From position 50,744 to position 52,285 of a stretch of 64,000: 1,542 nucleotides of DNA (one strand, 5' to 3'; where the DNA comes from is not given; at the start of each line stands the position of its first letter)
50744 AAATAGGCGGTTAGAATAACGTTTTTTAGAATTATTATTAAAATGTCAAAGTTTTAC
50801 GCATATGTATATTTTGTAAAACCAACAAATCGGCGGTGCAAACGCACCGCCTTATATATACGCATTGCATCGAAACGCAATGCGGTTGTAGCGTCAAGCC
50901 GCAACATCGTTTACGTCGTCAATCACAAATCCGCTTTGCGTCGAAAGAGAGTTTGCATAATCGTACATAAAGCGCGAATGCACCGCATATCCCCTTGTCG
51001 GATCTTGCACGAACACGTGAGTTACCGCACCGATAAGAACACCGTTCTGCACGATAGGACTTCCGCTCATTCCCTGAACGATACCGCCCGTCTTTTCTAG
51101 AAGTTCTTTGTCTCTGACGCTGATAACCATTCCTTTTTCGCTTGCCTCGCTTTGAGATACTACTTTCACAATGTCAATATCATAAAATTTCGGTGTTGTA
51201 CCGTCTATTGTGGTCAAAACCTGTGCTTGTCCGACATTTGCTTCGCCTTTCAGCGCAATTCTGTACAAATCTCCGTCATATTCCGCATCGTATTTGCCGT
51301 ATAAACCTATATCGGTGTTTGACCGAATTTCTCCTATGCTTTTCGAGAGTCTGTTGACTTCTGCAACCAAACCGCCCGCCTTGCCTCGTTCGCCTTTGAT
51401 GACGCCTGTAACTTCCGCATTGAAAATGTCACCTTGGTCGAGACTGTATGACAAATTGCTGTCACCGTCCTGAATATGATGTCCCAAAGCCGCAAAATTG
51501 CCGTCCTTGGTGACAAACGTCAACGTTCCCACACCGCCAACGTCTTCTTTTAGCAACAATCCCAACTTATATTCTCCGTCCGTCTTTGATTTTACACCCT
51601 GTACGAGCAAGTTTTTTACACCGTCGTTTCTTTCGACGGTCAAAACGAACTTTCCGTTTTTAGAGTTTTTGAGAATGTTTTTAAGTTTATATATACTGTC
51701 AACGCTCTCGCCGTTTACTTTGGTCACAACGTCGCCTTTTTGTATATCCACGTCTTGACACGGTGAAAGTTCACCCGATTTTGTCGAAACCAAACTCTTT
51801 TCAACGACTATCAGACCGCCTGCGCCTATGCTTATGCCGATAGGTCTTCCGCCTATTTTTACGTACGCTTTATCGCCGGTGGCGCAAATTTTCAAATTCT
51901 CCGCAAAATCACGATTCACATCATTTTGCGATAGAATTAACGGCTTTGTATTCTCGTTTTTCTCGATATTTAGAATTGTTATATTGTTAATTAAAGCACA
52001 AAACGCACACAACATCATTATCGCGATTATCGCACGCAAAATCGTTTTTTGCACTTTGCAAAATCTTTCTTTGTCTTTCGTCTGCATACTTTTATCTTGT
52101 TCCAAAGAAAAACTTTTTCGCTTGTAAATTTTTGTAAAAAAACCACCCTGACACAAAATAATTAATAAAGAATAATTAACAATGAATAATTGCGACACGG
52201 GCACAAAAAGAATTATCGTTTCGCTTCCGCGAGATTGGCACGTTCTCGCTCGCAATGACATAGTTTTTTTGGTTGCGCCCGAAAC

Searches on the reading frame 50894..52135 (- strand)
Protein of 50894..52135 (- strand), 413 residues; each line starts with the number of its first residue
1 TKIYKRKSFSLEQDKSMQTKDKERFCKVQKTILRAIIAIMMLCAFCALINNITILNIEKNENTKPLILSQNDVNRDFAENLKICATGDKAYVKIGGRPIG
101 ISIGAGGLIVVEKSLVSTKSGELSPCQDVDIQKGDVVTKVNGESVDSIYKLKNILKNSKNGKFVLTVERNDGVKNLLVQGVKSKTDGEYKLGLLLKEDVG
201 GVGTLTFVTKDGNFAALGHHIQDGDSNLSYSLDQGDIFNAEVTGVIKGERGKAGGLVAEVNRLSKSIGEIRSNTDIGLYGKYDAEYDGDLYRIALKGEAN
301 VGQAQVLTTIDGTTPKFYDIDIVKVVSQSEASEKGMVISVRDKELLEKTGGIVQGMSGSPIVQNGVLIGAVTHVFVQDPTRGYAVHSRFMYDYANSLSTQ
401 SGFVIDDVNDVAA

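Call 63: search_protein_families(library=pfam, proteins=[window:50894-52135:-], max_evalue=0.00001)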
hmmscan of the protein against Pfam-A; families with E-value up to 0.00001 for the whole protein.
window:50894-52135:- (413 aa): 3 families
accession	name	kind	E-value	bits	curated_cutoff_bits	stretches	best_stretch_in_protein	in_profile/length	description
PF05580.18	Peptidase_S55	-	2.3e-68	230.8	25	1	188-390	2-209/210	SpoIVB peptidase S55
PF17820.7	PDZ_6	-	8.6e-07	29.1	27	1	128-169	13-54/54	PDZ domain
PF13180.12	PDZ_2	-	6.4e-06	26.8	27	0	124-178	23-78/80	PDZ domain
